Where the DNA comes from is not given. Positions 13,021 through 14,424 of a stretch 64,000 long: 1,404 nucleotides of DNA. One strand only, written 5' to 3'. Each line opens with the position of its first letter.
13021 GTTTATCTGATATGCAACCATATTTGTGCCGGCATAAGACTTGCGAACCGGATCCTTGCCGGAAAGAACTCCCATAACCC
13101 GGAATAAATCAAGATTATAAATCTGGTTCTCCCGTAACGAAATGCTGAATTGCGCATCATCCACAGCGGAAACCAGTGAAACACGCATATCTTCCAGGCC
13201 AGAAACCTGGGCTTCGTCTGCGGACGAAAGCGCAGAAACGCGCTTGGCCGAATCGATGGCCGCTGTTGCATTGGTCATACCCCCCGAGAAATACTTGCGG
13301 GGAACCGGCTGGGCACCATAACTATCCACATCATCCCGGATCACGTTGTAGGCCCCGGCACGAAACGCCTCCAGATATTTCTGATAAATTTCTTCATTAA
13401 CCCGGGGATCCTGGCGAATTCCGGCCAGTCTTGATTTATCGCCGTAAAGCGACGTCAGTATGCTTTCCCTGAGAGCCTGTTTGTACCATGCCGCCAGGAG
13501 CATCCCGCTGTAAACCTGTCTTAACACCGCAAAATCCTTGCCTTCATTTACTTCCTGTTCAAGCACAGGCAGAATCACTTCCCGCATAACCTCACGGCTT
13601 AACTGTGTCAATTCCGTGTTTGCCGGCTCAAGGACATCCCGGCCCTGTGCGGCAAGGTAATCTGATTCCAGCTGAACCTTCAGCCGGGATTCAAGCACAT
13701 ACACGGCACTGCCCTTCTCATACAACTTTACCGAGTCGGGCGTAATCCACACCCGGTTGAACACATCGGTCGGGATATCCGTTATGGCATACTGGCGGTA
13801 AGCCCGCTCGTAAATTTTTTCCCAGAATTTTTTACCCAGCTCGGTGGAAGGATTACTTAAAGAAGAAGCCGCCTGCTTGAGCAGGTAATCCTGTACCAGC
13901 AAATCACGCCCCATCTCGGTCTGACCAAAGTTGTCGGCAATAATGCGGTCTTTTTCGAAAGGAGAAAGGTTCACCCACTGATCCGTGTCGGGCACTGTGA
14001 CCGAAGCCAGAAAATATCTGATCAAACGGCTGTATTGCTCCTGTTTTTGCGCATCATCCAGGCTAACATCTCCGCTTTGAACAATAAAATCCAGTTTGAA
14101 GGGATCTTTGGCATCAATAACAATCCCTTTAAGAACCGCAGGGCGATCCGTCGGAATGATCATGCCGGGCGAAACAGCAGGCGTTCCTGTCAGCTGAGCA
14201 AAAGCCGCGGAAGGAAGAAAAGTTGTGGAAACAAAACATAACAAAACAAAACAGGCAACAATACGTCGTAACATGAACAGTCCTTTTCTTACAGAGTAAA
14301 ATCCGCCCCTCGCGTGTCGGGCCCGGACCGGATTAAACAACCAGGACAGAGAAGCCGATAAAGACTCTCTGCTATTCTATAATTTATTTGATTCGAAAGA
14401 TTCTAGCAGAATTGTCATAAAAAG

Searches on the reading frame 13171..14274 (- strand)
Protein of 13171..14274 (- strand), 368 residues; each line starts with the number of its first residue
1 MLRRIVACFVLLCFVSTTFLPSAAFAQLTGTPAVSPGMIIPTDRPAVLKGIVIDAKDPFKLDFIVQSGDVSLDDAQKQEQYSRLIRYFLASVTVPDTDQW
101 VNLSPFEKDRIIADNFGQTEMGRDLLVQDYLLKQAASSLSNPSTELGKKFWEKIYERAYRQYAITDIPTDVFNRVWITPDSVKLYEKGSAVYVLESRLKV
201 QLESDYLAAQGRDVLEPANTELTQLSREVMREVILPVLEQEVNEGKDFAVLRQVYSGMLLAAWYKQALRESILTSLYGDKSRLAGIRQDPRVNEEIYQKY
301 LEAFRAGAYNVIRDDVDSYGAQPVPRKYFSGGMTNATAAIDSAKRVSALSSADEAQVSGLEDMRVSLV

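Call 76: find_homologous_proteins(query=window:13171-14274:-, max_evalue=0.00001)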
Query window:13171-14274:- (368 aa): 841 proteins with E <= 0.00001 among 6880 candidates; the best 120 are listed.
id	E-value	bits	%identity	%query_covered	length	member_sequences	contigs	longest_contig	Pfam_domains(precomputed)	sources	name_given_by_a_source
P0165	3.9e-126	439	55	100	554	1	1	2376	-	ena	-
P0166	6.5e-124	432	54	98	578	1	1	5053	-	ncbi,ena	-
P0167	2.8e-119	417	52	95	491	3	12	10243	-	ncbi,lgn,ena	-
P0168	5.5e-119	416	55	96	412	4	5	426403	-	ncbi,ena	-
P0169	7.0e-117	409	53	96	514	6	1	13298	-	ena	-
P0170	2.7e-116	407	53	96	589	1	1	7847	-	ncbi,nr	ncbi:MAG: hypothetical protein HQL21_08170, partial [Candidatus Omnitrophica bacterium]|nr:hypotheti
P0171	1.9e-115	404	53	91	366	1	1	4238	-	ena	-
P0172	2.0e-114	401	53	91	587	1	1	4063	-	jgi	jgi:hypothetical protein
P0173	2.1e-114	400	52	90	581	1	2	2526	-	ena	-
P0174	4.5e-113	396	52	89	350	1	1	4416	-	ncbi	-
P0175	2.0e-111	391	50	94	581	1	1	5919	-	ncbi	-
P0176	2.5e-111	390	48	97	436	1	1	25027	-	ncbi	-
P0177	1.6e-110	388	50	90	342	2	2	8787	-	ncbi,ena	-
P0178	6.7e-110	386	49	98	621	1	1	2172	-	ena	-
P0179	9.2e-110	385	49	99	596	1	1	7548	-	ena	-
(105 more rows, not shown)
